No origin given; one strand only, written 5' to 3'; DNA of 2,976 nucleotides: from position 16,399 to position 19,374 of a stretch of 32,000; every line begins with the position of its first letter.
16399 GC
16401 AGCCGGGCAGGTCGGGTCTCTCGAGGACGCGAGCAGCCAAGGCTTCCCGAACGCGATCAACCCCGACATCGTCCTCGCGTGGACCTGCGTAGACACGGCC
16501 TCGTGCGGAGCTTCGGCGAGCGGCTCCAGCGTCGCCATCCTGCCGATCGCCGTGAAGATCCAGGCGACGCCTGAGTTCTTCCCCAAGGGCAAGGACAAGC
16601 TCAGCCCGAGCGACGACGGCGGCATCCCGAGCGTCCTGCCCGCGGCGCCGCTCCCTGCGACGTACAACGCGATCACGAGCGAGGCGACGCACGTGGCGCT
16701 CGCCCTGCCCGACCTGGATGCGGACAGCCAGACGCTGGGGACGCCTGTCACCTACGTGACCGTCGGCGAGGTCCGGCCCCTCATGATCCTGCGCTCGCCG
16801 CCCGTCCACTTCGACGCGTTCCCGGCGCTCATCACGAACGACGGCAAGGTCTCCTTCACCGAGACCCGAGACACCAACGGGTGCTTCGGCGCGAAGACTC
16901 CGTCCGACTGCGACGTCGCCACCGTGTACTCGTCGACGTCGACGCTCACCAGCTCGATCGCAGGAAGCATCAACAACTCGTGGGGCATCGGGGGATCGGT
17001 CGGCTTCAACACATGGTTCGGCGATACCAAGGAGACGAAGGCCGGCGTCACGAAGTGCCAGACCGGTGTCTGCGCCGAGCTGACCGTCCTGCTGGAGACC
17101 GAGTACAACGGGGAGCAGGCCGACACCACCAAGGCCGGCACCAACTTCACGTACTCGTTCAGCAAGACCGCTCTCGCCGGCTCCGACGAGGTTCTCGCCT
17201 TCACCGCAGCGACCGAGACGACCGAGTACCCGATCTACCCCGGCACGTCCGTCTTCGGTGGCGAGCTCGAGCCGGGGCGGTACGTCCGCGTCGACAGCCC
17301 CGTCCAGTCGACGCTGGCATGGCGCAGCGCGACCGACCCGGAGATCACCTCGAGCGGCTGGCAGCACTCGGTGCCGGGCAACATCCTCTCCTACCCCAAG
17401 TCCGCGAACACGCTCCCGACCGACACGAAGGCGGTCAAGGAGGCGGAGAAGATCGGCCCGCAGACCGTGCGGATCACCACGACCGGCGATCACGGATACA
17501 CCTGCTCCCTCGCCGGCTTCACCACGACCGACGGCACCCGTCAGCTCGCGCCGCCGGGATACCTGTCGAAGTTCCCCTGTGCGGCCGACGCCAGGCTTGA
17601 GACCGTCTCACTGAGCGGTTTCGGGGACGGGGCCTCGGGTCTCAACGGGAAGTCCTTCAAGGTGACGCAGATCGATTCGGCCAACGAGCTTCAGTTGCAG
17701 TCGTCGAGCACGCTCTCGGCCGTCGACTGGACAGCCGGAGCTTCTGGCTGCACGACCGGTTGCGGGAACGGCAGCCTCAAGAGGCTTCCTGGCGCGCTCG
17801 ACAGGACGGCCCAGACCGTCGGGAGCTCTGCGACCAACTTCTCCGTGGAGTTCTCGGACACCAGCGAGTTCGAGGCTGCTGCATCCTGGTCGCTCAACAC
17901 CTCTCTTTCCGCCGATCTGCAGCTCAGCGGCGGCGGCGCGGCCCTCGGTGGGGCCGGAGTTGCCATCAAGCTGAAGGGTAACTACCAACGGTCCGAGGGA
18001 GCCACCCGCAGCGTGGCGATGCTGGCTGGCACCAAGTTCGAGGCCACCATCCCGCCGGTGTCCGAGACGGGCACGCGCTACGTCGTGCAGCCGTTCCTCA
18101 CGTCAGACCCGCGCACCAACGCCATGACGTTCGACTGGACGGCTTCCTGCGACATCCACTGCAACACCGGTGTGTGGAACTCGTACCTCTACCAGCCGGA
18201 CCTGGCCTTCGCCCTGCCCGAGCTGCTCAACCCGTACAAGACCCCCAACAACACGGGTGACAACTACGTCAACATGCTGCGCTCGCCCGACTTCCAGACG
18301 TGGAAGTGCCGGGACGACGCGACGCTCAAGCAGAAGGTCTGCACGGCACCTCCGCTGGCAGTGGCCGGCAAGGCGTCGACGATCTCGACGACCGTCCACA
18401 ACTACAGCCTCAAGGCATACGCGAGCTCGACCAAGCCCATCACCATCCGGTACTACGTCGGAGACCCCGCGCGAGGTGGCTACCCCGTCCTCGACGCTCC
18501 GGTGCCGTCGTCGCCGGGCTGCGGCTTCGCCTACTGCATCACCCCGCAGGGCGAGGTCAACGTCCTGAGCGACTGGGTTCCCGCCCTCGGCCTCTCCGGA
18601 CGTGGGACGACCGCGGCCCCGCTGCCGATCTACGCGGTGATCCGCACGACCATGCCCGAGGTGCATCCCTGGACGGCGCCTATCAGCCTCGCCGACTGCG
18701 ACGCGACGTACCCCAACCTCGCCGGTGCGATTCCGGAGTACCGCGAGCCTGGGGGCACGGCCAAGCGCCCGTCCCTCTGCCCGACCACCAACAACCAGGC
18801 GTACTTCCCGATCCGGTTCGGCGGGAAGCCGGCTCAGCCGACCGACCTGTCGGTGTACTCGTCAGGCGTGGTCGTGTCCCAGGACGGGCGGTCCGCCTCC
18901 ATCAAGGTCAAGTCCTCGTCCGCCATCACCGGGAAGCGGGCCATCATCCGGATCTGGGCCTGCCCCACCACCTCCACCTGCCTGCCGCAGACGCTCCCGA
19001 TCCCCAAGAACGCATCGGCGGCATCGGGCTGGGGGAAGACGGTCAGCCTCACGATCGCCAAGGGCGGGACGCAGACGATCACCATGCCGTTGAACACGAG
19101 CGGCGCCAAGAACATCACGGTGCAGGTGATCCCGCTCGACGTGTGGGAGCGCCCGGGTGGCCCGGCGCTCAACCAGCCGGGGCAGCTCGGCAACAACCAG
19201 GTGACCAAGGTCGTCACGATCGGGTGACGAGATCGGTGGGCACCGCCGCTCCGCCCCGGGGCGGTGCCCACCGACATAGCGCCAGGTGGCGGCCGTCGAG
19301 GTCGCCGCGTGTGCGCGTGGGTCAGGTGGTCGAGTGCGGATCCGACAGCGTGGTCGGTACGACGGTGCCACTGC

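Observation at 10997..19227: ATGA-coupled pair of giant secreted multi-propeller proteins: candidate undescribed extracellular system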

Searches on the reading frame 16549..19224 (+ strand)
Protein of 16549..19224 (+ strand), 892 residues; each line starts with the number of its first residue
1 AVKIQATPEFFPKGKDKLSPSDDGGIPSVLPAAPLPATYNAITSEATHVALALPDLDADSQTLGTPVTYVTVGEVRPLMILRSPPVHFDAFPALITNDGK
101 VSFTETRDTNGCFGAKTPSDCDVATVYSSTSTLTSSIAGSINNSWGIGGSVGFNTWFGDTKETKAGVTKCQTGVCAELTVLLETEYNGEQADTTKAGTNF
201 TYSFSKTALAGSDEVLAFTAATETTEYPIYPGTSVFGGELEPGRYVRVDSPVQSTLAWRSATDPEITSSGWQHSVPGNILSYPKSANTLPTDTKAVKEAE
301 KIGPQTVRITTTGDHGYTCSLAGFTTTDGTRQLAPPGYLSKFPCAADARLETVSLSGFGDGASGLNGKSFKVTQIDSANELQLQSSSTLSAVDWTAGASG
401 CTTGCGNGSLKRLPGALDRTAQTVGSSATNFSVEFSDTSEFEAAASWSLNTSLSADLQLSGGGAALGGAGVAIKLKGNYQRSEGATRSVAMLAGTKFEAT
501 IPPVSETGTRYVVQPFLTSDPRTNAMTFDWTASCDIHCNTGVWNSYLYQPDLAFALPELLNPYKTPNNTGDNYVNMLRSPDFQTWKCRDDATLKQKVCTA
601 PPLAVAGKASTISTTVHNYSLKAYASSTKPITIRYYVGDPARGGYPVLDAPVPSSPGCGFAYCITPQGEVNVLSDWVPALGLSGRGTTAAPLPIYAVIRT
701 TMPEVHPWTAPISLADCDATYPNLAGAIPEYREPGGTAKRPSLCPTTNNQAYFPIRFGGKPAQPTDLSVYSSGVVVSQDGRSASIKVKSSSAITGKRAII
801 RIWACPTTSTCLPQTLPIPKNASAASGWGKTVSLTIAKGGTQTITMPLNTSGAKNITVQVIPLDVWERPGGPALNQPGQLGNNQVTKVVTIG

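Call 28: search_protein_representatives(alignment_id=A2)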
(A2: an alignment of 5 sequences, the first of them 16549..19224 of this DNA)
Query: 5 sequences, 891 profile positions. Proteins with E-value up to 0.001 (for the whole library): 394; up to 1e-10: 263; up to 1e-30: 29. The best 150 are listed.
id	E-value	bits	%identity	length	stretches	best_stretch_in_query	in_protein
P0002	0.0e+00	1537.6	-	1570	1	1-891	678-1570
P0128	0.0e+00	1431.4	-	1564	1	2-891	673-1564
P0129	5.0e-201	686.4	-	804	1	101-890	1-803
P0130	9.4e-196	669.0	-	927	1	7-885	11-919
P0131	9.4e-180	616.0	-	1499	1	14-890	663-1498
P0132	5.1e-168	577.2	-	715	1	183-890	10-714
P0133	1.1e-152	526.4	-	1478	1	20-662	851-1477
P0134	7.5e-137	474.1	-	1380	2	15-711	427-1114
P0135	1.9e-113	396.6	-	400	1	481-889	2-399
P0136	7.8e-80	285.4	-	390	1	1-202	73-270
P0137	8.4e-73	262.2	-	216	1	669-891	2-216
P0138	2.9e-68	247.1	-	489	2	486-712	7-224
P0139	5.2e-51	190.1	-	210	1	683-885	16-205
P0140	8.1e-48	179.5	-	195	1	675-890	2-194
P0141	8.5e-38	146.3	-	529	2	26-276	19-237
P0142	3.1e-36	141.2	-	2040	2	436-704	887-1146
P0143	1.4e-35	139.0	-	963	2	411-706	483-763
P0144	3.9e-35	137.5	-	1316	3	434-703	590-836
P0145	6.1e-34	133.6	-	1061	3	42-327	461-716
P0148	1.3e-32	129.2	-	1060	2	415-704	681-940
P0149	5.7e-32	127.1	-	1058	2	34-320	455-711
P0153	5.9e-31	123.7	-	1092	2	46-325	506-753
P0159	3.9e-29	117.6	-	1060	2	47-328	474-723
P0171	5.8e-27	110.5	-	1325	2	462-705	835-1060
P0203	2.2e-24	101.9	-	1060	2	444-704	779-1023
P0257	1.3e-20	89.5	-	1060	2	38-225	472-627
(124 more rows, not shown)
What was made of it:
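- B's family is large (call 28).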

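Call 30: search_protein_families(library=pfam, proteins=[P0142, P0143, P0144, P0145, P0148, P0149, P0153, P0134], max_evalue=0.01)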
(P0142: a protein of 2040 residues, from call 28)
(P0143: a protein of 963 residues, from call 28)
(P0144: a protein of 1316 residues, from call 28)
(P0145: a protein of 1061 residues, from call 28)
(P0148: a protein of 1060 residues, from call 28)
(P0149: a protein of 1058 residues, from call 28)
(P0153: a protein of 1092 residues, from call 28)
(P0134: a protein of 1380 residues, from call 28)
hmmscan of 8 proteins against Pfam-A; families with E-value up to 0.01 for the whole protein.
P0142 (2040 aa): 7 families
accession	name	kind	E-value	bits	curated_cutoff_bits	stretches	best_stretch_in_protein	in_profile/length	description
PF00041.27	fn3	-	3.7e-63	210.2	25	5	1377-1456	3-79/84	Fibronectin type III domain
PF25059.1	FN3_DSCAM-DSCAML_C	-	4.6e-12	46.5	39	0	1302-1361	15-73/89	DSCAM/DSCAML C-terminal Fn3-like domain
PF16656.11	Pur_ac_phosph_N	-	1.1e-11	45.5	30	0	1570-1634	12-84/93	Purple acid Phosphatase, N-terminal domain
PF25523.1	Ig_RIMBP2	-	1.7e-09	38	27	1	1648-1738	1-99/105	RIMBP2-like, immunoglobulin-like domain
PF07705.17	CARDB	-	2e-08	34.8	22.7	1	1052-1150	9-98/101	CARDB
PF19077.6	Big_13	-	0.00036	21.4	27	1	1790-1822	69-102/102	Bacterial Ig-like domain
PF16323.11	DUF4959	-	0.0059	17.4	32.9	0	1268-1355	10-92/106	Domain of unknown function (DUF4959)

P0143 (963 aa): 3 families
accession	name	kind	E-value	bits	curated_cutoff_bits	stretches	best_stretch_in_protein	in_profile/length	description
PF13860.13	FlgD_ig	-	1.1e-05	25.7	27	1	820-868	25-73/79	FlgD Ig-like domain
PF13585.12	CHU_C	-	5.2e-05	23.7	27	1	816-870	26-72/86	CHU_C Type IX secretion signal domain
PF18962.6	Por_Secre_tail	-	0.001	19.7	27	1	800-875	2-69/75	Secretion system C-terminal sorting domain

P0144 (1316 aa): 2 families
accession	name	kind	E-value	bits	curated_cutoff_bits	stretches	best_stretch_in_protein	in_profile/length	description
PF01436.27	NHL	-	3.9e-15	55.5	20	1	1051-1076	1-26/28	NHL repeat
PF08450.18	SGL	-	4.2e-09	36.8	26.3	1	976-1081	106-213/246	SMP-30/Gluconolactonase/LRE-like region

P0145 (1061 aa): 5 families
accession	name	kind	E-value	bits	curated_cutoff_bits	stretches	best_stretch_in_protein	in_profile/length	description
PF13517.12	FG-GAP_3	-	1.5e-14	54.7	26.9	3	160-232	1-61/61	FG-GAP-like repeat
PF01839.29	FG-GAP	-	9.4e-07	29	22.1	1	215-233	3-21/37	FG-GAP repeat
PF18962.6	Por_Secre_tail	-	3e-05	24.7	27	1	976-1039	2-62/75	Secretion system C-terminal sorting domain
PF25292.1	Beta-prop_CGLA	-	0.0026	17.7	26.8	0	208-234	25-51/316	Lambda-carrageenase beta-propeller domain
PF21348.3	RGL11_C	-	0.0038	16.5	27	0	212-233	22-43/490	Rhamnogalacturonan lyase family 11, C-terminal domain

P0148 (1060 aa): 4 families
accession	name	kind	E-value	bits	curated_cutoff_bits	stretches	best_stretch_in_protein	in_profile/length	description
PF13517.12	FG-GAP_3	-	1.2e-13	51.8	26.9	2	354-417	1-60/61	FG-GAP-like repeat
PF07705.17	CARDB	-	2.7e-07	31.2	22.7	1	847-943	12-98/101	CARDB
PF18962.6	Por_Secre_tail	-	2.9e-06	27.9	27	1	975-1039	2-63/75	Secretion system C-terminal sorting domain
PF01839.29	FG-GAP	-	5.3e-05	23.4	22.1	1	218-234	3-19/37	FG-GAP repeat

P0149 (1058 aa): 5 families
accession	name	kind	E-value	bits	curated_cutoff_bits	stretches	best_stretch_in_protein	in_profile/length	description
PF01839.29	FG-GAP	-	1.7e-10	40.9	22.1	1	212-228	4-20/37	FG-GAP repeat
PF18962.6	Por_Secre_tail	-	1.9e-09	38.1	27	1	980-1055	2-74/75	Secretion system C-terminal sorting domain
PF13517.12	FG-GAP_3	-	2.6e-09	38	26.9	2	157-227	1-60/61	FG-GAP-like repeat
PF07705.17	CARDB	-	6.2e-06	26.8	22.7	1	846-948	11-98/101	CARDB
PF13860.13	FlgD_ig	-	0.00027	21.3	27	1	990-1051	14-72/79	FlgD Ig-like domain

P0153 (1092 aa): 2 families
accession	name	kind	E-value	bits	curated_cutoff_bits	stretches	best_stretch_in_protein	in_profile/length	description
PF18962.6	Por_Secre_tail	-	3.8e-12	46.8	27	1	1014-1088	2-73/75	Secretion system C-terminal sorting domain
PF13517.12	FG-GAP_3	-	0.0046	18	26.9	0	177-256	1-60/61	FG-GAP-like repeat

P0134 (1380 aa): 0 families
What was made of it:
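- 14689..16710 (+): FG-GAP (integrin-alpha-type) calcium-binding propeller region of B, with a small inserted domain at about aa 240-340. Relatives pass FG-GAP (call 30).
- On FG-GAP / integrin-alpha-type propeller: Homologous relatives do pass, at 40.9-54.7 bits (call 30).
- On CARDB-like Ig domain (B): Relatives pass at 26.8-34.8 bits (call 30).
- Closest known: Uncharacterised ~1060-aa 'T9SS type A sorting domain-containing proteins'. Different: They end in a type IX secretion sorting domain (call 30).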

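Call 45: predict_structure(alignment_id=A3)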
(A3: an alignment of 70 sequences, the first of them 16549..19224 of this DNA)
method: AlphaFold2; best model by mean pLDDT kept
length: 892 residues; sequences in the alignment: 70
mean_pLDDT: 74.6   pTM: 0.75
mean pLDDT of the five models: 74.6, 73.3, 72.4, 70.8, 70.7
residues with pLDDT >= 90: 290; 70-90: 299; 50-70: 137; < 50: 166
segments of 3 or more residues with pLDDT < 50: 1-53, 139-143, 145-149, 151-153, 174-196, 320-348, 440-459, 461-463, 465-467, 475-477, 479-486, 726-730
pLDDT, mean of each block of 10 residues (from residue 1): 35 38 39 40 40 58 75 78 94 73 87 85 84 54 44 53 63 47 42 48 83 89 76 60 73 82 78 89 91 90 95 74 41 36 45 86 87 87 92 76 75 77 81 64 35 41 49 50 47 74 90 89 84 88 94 95 78 86 79 66 88 94 94 93 89 88 94 93 84 92 90 87 51 58 88 90 90 94 95 94 89 78 66 96 93 93 87 62 88 85
secondary structure, 60 per line:
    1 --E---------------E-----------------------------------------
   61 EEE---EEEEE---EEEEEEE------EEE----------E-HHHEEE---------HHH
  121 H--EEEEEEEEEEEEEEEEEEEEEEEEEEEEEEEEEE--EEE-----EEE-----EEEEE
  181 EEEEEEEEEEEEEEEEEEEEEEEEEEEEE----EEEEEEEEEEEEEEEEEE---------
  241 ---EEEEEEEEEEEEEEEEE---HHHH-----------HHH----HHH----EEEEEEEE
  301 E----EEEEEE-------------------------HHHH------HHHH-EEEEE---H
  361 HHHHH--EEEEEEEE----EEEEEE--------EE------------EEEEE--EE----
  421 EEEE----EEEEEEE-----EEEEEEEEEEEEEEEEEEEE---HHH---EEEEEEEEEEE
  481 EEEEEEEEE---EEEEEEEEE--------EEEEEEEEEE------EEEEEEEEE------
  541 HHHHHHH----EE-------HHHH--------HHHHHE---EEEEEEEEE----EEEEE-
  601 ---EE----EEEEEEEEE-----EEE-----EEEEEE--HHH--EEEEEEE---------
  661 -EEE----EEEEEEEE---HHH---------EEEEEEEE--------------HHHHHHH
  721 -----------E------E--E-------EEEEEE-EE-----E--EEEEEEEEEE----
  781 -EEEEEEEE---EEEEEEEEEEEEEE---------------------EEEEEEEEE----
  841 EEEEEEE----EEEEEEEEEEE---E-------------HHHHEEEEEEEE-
elements in order (helices of 4 or more, strands of 3 or more residues): E61-63 E67-71 E75-81 E88-90 E106-108 H118-121 E124-157 E160-162 E168-170 E176-209 E214-231 E244-260 H264-267 E293-301 E306-311 H337-340 H347-350 E352-356 H360-365 E368-375 E380-385 E408-412 E421-424 E429-435 E441-460 E470-489 E493-501 E510-519 E526-534 H541-547 H561-564 H573-577 E582-590 E595-599 E610-618 E624-626 E632-637 E645-651 E662-664 E669-676 E692-699 H714-720 E750-755 E767-776 E782-789 E793-806 E828-836 E841-847 E852-862 H880-883 E884-891
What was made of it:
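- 18292..18648 (+): CARDB-like beta-sandwich of B (aa 1261-1379). Block pLDDT is mostly 84-94 in the model (call 45).
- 18796..19224 (+): C-terminal Ig-like beta-sandwich of B (aa 1429-1570), which takes the place of the type IX secretion tail found in the wider family. Block pLDDT is mostly 85-96 in the model (call 45).
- On CARDB-like Ig domain (B): It is modelled as a confident beta-sandwich (call 45).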

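Call 48: fold_search(model_id=the predicted structure, library=pdb)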
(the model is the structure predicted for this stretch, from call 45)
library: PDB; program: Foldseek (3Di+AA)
matches with E <= 10: 1133; with E <= 0.001: 147
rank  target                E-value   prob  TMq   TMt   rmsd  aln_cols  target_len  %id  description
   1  8wa2_F                1.0e-07  0.97  0.11  0.07  36.3       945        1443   10  cryo-EM structure of native mastigonemes isolated from Chlamydomonas reinhardtii at 3.0 angstrom resolution (released 2024-04-10)
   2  8wa2_E                1.2e-07  0.97  0.10  0.07  35.7       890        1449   10  cryo-EM structure of native mastigonemes isolated from Chlamydomonas reinhardtii at 3.0 angstrom resolution (released 2024-04-10)
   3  8wa2_A                4.3e-07  0.93  0.10  0.06  36.9       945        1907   10  cryo-EM structure of native mastigonemes isolated from Chlamydomonas reinhardtii at 3.0 angstrom resolution (released 2024-04-10)
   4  4neh_A                7.5e-07  0.90  0.10  0.08  32.6       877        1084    9  An internal ligand-bound, metastable state of a leukocyte integrin, aXb2 (released 2014-01-15)
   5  8wa2_D                1.1e-06  0.85  0.11  0.07  39.7      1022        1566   10  cryo-EM structure of native mastigonemes isolated from Chlamydomonas reinhardtii at 3.0 angstrom resolution (released 2024-04-10)
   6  9b4h_A                1.1e-06  0.82  0.11  0.06  44.5      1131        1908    9  Chlamydomonas reinhardtii mastigoneme filament (released 2024-04-10)
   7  9fx3_A                1.5e-06  0.54  0.08  0.07  37.4       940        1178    8  Structure of active human CD109 (released 2025-03-19)
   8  4u48                  1.6e-06  0.80  0.10  0.06  36.9       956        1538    8  Crystal structure of Salmonella alpha-2-macroglobulin (released 2014-09-17)
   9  7q61_A                3.1e-06  0.89  0.10  0.08  32.1       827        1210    8  Structure of TEV conjugated A2ML1 (A2ML1-TC) (released 2022-04-20)
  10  1ex0_B                4.7e-06  1.00  0.09  0.11  16.7       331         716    9  HUMAN FACTOR XIII, MUTANT W279F ZYMOGEN (released 2003-12-23)
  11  1f13_A                5.0e-06  1.00  0.09  0.10  16.8       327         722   10  RECOMBINANT HUMAN CELLULAR COAGULATION FACTOR XIII (released 1998-08-12)
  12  1evu_B                5.5e-06  1.00  0.09  0.11  17.4       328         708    9  HUMAN FACTOR XIII WITH CALCIUM BOUND IN THE ION SITE (released 2000-05-10)
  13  1f13_B                5.5e-06  1.00  0.09  0.10  17.3       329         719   11  RECOMBINANT HUMAN CELLULAR COAGULATION FACTOR XIII (released 1998-08-12)
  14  8oxv_A                6.1e-06  1.00  0.09  0.11  16.4       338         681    8  Transglutaminase 3 zymogen in complex with DH patient-derived Fab DH63-B02 (released 2023-10-18)
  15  8v2b_C                6.4e-06  0.54  0.09  0.10  44.3       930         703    7  Cryo-EM structure of mouse type II OSM receptor complex: model for full extracellular assembly (released 2024-11-20)
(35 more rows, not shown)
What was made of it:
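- The integrin-like similarity of the 'leg' is generic Ig-chain similarity (TM ~0.1, call 48).
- Tried and rejected: Foldseek with the 892-aa model (call 48).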

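Call 59: list_cluster_members(proteins=[P0145, P0148, P0149, P0153, P0143, P0144, P0142, P0134, P0131, P0133])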
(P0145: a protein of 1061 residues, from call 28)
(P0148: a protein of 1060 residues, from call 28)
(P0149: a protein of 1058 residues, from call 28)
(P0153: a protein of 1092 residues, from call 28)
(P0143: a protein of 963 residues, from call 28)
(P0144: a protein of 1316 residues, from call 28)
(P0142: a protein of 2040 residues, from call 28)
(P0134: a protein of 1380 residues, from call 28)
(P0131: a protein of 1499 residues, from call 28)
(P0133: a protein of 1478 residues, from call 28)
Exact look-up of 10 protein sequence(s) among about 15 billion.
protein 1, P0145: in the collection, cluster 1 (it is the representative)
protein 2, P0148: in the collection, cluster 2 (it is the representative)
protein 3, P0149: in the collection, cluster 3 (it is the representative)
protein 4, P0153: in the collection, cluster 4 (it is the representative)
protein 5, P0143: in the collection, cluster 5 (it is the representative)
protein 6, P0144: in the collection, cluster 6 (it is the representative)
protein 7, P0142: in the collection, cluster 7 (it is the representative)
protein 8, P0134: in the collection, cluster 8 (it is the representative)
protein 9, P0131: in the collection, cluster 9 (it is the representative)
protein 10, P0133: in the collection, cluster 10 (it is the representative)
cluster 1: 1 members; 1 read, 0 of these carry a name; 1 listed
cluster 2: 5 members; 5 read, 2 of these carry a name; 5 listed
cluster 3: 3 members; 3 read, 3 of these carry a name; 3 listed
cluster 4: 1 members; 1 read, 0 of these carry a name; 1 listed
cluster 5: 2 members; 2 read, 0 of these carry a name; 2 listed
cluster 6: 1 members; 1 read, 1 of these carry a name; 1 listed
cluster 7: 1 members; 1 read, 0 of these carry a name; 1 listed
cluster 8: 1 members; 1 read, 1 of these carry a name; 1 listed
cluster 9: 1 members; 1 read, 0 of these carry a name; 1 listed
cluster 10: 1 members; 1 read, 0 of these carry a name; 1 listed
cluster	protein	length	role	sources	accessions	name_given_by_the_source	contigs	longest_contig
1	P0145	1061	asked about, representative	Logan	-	-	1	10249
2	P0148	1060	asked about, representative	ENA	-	-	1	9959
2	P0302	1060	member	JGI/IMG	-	hypothetical protein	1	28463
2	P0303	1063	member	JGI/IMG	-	hypothetical protein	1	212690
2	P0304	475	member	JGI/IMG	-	-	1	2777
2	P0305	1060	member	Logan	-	-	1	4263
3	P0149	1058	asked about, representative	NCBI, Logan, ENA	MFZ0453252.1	MAG: T9SS type A sorting domain-containing protein [Ignavibacteriaceae bacterium]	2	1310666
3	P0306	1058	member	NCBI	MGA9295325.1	MAG: T9SS type A sorting domain-containing protein [Ignavibacteriaceae bacterium]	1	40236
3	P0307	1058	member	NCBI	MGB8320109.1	MAG: T9SS type A sorting domain-containing protein [Ignavibacteriaceae bacterium]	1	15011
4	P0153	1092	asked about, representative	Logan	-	-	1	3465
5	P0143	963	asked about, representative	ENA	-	-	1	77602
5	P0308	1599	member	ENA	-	-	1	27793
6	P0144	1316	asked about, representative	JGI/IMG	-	hypothetical protein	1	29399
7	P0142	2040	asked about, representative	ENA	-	-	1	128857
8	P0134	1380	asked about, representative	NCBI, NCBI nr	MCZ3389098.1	MAG: hypothetical protein LH645_08245 [Actinomycetia bacterium] | hypothetical protein [Actinomycetes bacterium]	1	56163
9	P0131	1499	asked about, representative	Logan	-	-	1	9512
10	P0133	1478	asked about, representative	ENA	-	-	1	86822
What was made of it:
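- Closest known: Uncharacterised ~1060-aa 'T9SS type A sorting domain-containing proteins'. Different: None has a known function (call 59).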

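Call 80: find_related_loci(query=A8, collection=metagenome_contigs, flank=8000)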
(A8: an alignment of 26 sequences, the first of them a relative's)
Query A8 (1058 aa) in metagenome_contigs; peptide patterns used: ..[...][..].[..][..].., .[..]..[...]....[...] (x = any residue, [..] = any of these).
207 stretches matched a pattern; 180 encode a relative of the query (tblastn E <= 1e-3); the best 80 are kept; 80 distinct loci.
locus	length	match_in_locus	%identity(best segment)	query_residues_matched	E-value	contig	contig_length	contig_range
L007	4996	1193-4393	50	1-1048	0e+0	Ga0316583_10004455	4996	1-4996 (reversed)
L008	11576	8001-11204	50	4-1058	0e+0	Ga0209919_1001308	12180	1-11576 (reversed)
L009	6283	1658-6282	48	1-1058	0e+0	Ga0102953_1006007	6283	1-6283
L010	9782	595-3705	48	18-1049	0e+0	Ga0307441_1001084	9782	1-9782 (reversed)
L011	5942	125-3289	46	17-1058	0e+0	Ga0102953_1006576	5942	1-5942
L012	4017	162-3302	42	4-1058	0e+0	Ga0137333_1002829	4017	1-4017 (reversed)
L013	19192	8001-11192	43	4-1058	0e+0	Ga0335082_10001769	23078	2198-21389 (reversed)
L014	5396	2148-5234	40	29-1058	0e+0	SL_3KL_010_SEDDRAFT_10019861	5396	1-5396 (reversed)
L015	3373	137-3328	39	1-1058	0e+0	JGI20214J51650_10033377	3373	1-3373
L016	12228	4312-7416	40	8-1058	0e+0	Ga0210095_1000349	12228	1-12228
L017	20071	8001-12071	43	1-1058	0e+0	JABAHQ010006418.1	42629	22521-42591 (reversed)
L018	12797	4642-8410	39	17-1058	0e+0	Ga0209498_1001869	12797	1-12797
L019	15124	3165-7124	38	2-1058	0e+0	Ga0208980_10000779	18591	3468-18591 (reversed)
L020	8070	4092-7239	41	6-1057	0e+0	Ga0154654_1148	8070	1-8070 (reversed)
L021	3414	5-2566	43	192-1058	0e+0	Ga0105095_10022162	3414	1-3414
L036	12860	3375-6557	38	1-1058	0e+0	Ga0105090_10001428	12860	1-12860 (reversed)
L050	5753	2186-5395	34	6-1051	8e-173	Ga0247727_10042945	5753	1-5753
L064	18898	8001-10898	36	90-1058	8e-163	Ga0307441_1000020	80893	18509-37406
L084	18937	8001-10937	33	84-1048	2e-146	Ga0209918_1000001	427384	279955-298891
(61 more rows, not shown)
